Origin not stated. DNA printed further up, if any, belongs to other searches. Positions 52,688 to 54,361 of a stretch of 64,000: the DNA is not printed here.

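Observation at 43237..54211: Defence-island-like cluster: AAA-ATPase/PD-(D/E)XK, NACHT STAND NTPase, Septu-like PtuAB, and an NTPase + TPR pair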

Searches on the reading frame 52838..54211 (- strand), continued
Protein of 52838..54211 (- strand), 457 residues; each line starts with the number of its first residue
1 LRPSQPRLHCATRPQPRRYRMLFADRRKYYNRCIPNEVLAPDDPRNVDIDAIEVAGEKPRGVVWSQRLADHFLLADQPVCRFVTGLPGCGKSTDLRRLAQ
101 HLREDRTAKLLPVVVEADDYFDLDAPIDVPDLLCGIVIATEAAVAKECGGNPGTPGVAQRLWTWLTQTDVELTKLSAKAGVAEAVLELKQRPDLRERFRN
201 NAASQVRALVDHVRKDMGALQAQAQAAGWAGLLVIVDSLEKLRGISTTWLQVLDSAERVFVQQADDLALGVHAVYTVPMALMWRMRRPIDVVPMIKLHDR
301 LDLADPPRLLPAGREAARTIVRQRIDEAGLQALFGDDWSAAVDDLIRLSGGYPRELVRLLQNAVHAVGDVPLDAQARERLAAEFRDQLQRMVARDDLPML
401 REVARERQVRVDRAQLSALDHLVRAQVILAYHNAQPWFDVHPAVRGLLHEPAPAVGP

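Call 69: search_protein_families(library=padloc, alignment_id=A5, max_evalue=0.00001)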
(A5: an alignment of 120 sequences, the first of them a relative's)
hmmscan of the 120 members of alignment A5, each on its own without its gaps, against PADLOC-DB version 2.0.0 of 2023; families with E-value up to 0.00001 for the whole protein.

A. member 1, L014:295-1047:+ (250 aa): 0 families

B. families by the number of members that match (of 120 scanned): 166 families (the first 25 are shown)
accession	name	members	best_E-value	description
PDLC04213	HEC-02A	2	1.1e-89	-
PDLC04042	PD-T4-6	2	1.3e-82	-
PDLC04061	PD-T4-6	2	8.9e-72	-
PDLC04214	HEC-02A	2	2.7e-65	-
PDLC04053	PD-T4-6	2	7e-60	-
PDLC04047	PD-T4-6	2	7.4e-55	-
PDLC04052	PD-T4-6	2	1.6e-53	-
PDLC04040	PD-T4-6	2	2.6e-52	-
PDLC04057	PD-T4-6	2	6.2e-52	-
PDLC04048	PD-T4-6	2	1.6e-49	-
PDLC04138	mad6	2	6e-49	mads_6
PDLC04064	PD-T4-6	2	4.9e-43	-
PDLC04055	PD-T4-6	2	1.6e-36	-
PDLC04044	PD-T4-6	2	2.2e-35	-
PDLC04135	mad3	2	1.2e-29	mads_3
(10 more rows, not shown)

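Call 75: search_protein_families(library=padloc, alignment_id=A6, max_evalue=0.00001)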
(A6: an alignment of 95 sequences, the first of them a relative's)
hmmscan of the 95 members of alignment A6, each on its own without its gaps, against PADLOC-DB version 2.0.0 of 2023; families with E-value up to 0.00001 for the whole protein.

A. member 1, L065:11855-17218:- (1787 aa): 0 families

B. families by the number of members that match (of 95 scanned): 76 families (the first 25 are shown)
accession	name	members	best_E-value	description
PDLC03920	MkoA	4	1.8e-85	-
PDLC03921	MkoA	4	3.2e-57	-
PDLC04042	PD-T4-6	3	5.6e-73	-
PDLC04061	PD-T4-6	3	9.5e-64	-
PDLC04053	PD-T4-6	3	2.5e-62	-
PDLC04043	PD-T4-6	3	4.2e-58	-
PDLC04039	PD-T4-6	3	8.7e-58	-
PDLC04138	mad6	3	2.7e-57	mads_6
PDLC04047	PD-T4-6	3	1.2e-56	-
PDLC01088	C3a189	3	1.6e-56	kinase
PDLC04054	PD-T4-6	3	3.6e-56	-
PDLC04060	PD-T4-6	3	2.5e-54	-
PDLC04041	PD-T4-6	3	1.2e-52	-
PDLC04052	PD-T4-6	3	7.9e-52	-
PDLC04040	PD-T4-6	3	2.1e-48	-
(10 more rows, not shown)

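Call 95: list_cluster_members(proteins=[P0001, P0002, P0040, P0055, P0039, P0016, P0083, P0241, P0121])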
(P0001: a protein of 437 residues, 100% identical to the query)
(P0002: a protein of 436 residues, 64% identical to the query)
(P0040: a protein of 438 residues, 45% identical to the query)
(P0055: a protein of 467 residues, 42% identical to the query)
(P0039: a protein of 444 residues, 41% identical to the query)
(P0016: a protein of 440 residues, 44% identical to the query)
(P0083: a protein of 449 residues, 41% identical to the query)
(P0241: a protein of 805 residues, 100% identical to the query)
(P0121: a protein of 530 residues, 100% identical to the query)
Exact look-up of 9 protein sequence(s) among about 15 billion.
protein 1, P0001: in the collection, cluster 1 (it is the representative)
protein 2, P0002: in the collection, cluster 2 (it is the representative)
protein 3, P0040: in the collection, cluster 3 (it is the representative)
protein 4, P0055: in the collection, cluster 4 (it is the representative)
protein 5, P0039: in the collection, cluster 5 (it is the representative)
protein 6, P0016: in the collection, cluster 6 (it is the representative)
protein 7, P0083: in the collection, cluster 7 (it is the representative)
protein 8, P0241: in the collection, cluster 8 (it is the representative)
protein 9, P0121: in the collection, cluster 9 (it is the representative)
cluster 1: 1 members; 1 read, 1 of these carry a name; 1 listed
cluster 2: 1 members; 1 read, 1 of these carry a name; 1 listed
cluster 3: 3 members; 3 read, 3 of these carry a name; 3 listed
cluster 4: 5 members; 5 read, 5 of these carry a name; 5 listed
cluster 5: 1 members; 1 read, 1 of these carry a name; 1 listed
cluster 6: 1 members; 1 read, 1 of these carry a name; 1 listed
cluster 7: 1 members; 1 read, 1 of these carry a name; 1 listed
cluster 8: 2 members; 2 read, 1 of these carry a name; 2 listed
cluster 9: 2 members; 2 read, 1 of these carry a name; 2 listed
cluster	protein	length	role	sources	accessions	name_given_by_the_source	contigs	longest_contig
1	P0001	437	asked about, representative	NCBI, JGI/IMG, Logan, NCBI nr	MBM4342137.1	MAG: hypothetical protein FJ100_02025 [Deltaproteobacteria bacterium] | hypothetical protein [Deltaproteobacteria bacterium]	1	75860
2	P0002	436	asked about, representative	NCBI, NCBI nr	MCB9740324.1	MAG: hypothetical protein H6747_13770 [Deltaproteobacteria bacterium] | hypothetical protein [Deltaproteobacteria bacterium]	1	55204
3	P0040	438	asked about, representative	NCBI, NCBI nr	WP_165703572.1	hypothetical protein [Enhygromyxa salina]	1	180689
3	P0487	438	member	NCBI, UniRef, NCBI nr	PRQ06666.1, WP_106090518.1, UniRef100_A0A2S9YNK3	hypothetical protein [Enhygromyxa salina] | Orc1-like AAA ATPase domain-containing protein n=1 Tax=Enhygromyxa salina TaxID=215803 ...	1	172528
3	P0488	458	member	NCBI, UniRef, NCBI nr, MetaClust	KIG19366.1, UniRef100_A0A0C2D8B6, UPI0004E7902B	Type II secretory pathway, ATPase PulE/Tfp pilus assembly pathway, ATPase PilB ... | Type II secretory pathway, ATPase PulE/Tfp pilus assembly pathway, ATPase PilB n=2 ... | status=active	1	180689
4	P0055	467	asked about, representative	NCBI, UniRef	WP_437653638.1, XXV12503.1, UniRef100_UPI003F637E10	hypothetical protein [Sorangium sp. So ce1182] | hypothetical protein n=1 Tax=Sorangium sp. So ce1182 TaxID=3133334 RepID=UPI003F637E10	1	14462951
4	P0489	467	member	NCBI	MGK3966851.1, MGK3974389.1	hypothetical protein WMF38_22080 [Sorangium sp. So ce118]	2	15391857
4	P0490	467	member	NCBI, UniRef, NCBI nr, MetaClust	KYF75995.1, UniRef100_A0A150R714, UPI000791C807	hypothetical protein BE17_19275 [Sorangium cellulosum] | Uncharacterized protein n=1 Tax=Sorangium cellulosum TaxID=56 RepID=A0A150R714_SORCE | status=active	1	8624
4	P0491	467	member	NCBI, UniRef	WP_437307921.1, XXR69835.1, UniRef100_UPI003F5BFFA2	hypothetical protein [Sorangium sp. So ce388] | hypothetical protein n=1 Tax=Sorangium sp. So ce388 TaxID=3133309 RepID=UPI003F5BFFA2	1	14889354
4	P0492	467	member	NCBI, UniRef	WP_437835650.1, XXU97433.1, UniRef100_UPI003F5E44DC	hypothetical protein [Sorangium sp. So ce1153] | hypothetical protein n=1 Tax=Sorangium sp. So ce1153 TaxID=3133333 RepID=UPI003F5E44DC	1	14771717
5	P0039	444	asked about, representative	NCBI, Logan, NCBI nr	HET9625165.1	MAG TPA: hypothetical protein VFP84_27545 [Kofleriaceae bacterium] | hypothetical protein [Kofleriaceae bacterium]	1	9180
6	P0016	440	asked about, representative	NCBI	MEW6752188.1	MAG: hypothetical protein AB1505_14575 [Candidatus Latescibacterota bacterium]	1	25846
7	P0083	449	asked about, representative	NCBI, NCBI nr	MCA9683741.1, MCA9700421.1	MAG: hypothetical protein KC431_23035 [Myxococcales bacterium] | hypothetical protein [Myxococcales bacterium]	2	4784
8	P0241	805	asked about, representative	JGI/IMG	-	-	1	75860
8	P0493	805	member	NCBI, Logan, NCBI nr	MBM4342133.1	MAG: NACHT domain-containing protein [Deltaproteobacteria bacterium] | NACHT domain-containing protein [Deltaproteobacteria bacterium]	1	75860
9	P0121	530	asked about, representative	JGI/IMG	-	-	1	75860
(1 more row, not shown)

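Call 99: search_dna_similar(query=P0001, collection=plasmids, mode=protein, max_rows=10)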
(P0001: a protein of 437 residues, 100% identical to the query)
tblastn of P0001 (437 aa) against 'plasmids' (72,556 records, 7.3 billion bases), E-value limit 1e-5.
Records with a match: 10; places in all: 12; records where one place covers at least 80% of the query: 10.
Best place of each record, by identity: <60% 10.
By first word of the organism name: Nostoc 5; Acaryochloris 3; Calothrix 1; Acidisarcina 1.
By predicted mobility (MOB-suite, as given by PLSDB): non-mobilizable 5; conjugative 4; mobilizable 1.
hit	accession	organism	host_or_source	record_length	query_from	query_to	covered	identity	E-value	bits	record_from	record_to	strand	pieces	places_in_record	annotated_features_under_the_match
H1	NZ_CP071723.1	Acaryochloris sp. 'Moss Beach'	culture,intertidal zone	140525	7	426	96%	25.4%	9e-18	94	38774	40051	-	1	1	P-loop NTPase fold protein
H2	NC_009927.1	Acaryochloris marina MBIC11017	-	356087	5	426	97%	25.1%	7e-18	94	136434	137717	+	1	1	P-loop NTPase fold protein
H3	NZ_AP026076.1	Acaryochloris marina MBIC10699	cell culture,Ascidian, Diplosoma similis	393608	5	426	97%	24.8%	3e-17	92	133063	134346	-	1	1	KAP family NTPase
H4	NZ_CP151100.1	Nostoc sp. UHCC 0302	isolated culture,lake sediment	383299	1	424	97%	24.1%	6e-16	88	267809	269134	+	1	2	ATP-binding protein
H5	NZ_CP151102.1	Nostoc sp. UHCC 0302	isolated culture,lake sediment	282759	1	424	97%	24.0%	5e-15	85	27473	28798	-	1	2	P-loop NTPase fold protein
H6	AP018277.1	Calothrix sp. NIES-4101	-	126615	1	424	97%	23.8%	7e-15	85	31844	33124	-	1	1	hypothetical protein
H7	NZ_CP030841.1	Acidisarcina polymorpha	cell culture,pine forest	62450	46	432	89%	25.8%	2e-24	114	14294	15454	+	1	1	hypothetical protein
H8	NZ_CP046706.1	Nostoc sp. ATCC 53789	-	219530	52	424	85%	25.7%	2e-18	96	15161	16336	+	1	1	AAA family ATPase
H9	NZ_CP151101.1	Nostoc sp. UHCC 0302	isolated culture,lake sediment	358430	52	424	85%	24.4%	4e-15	86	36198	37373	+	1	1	ATP-binding protein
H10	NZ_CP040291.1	Nostoc sp. C057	Phaeoceros,pure culture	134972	54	422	84%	23.0%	2e-6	58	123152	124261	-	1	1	SAV_2336 N-terminal domain-related protein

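Call 100: search_dna_similar(query=P0001, collection=phages, mode=protein, max_rows=10)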
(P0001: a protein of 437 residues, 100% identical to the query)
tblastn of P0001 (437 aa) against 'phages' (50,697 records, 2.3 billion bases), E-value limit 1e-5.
No match.

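Call 101: get_annotated_region(hit=H2, flank=6000)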
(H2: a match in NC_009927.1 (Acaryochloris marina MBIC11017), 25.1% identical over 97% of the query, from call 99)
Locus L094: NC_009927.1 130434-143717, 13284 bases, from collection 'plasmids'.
description: Acaryochloris marina MBIC11017 plasmid pREB2, complete sequence
organism: Acaryochloris marina MBIC11017 (NCBI taxid 329726)
taxonomy: Bacteria; Cyanobacteriota; Cyanophyceae; Acaryochloridales; Acaryochloridaceae; Acaryochloris; Acaryochloris marina; Acaryochloris marina MBIC11017
host: -; source: -; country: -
typing (MOB-suite, as given by PLSDB): conjugative; relaxase MOBF; mating-pair formation MPF_T
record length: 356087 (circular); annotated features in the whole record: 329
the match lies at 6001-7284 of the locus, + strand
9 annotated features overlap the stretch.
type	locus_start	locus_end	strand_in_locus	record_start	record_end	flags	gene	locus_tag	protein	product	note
CDS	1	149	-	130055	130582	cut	-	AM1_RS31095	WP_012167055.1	hypothetical protein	-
CDS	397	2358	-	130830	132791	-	-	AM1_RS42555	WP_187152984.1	NACHT domain-containing protein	-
CDS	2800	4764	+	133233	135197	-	-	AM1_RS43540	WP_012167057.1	tyrosine-type recombinase/integrase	GO:0015074 - DNA integration [Evidence IEA]; GO:0006310 - DNA recombination [Evidence IEA]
CDS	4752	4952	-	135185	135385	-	-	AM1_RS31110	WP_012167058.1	type II toxin-antitoxin system HicB family antitoxin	-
CDS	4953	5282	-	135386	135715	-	-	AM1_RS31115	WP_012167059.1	type II toxin-antitoxin system HicB family antitoxin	-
CDS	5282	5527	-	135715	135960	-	-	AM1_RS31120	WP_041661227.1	toxin HicA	-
CDS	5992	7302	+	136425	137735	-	-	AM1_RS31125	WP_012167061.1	P-loop NTPase fold protein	-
CDS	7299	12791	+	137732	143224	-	-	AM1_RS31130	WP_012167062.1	WD repeat-containing protein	-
CDS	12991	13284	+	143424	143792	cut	-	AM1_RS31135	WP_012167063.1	type II toxin-antitoxin system RelE/ParE family toxin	-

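Call 102: get_annotated_region(hit=H7, flank=6000)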
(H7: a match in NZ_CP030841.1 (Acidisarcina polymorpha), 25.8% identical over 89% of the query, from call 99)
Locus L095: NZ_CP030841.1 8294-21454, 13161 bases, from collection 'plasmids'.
description: Acidisarcina polymorpha strain SBC82 plasmid pACPOL1, complete sequence
organism: Acidisarcina polymorpha (NCBI taxid 2211140)
taxonomy: Bacteria; Acidobacteriota; Terriglobia; Terriglobales; Acidobacteriaceae; Acidisarcina; Acidisarcina polymorpha
host: -; source: cell culture,pine forest; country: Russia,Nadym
typing (MOB-suite, as given by PLSDB): non-mobilizable
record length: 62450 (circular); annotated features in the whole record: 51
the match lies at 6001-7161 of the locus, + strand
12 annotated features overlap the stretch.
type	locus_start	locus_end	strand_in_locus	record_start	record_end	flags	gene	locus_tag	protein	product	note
CDS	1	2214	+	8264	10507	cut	-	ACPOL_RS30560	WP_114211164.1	CHAT domain-containing protein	-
CDS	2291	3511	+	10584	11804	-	-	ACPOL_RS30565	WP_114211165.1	tetratricopeptide repeat protein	-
CDS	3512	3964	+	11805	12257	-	-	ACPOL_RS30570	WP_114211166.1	hypothetical protein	-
CDS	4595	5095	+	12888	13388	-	-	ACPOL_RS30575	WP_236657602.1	ABC transporter permease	-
CDS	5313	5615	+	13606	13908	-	-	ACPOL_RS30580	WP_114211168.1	hypothetical protein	-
CDS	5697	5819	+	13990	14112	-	-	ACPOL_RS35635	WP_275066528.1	hypothetical protein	-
CDS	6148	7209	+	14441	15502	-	-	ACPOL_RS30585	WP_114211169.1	hypothetical protein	-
CDS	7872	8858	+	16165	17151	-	-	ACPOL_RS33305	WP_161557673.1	tetratricopeptide repeat protein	-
CDS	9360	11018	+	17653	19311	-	-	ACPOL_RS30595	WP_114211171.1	hypothetical protein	-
CDS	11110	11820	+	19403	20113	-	-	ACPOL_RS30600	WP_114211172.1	IS6 family transposase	-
CDS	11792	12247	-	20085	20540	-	-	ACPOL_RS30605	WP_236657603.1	site-specific integrase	GO:0015074 - DNA integration [Evidence IEA]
CDS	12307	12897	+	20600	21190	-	-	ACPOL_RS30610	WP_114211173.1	hypothetical protein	-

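Call 103: get_annotated_region(hit=H4, flank=6000)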
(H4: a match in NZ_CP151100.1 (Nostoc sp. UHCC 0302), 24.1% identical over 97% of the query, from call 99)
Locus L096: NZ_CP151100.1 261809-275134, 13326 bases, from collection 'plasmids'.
description: Nostoc sp. UHCC 0302 plasmid unnamed4, complete sequence
organism: Nostoc sp. UHCC 0302 (NCBI taxid 3134896)
taxonomy: Bacteria; Cyanobacteriota; Cyanophyceae; Nostocales; Nostocaceae; Nostoc; Nostoc sp. UHCC 0302
host: -; source: isolated culture,lake sediment; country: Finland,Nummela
typing (MOB-suite, as given by PLSDB): non-mobilizable
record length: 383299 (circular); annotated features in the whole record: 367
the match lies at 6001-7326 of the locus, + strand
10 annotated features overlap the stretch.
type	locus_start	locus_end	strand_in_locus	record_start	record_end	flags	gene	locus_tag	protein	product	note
CDS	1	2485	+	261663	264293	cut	-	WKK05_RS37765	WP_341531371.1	CHAT domain-containing tetratricopeptide repeat protein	-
CDS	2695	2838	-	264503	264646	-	-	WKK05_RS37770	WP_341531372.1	hypothetical protein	-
CDS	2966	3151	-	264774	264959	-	-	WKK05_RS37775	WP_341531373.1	hypothetical protein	-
CDS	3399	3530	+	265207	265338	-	-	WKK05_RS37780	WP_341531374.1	hypothetical protein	-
CDS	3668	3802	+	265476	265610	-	-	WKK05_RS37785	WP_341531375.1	hypothetical protein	-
CDS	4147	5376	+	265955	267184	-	-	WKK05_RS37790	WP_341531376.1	pentapeptide repeat-containing protein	-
CDS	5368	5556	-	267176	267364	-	-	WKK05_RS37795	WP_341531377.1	hypothetical protein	-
CDS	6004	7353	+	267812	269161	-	-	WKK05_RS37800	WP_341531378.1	ATP-binding protein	-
CDS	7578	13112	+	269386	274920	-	-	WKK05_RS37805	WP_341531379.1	ribosome assembly protein 4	-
CDS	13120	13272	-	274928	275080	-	-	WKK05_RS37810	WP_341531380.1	hypothetical protein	-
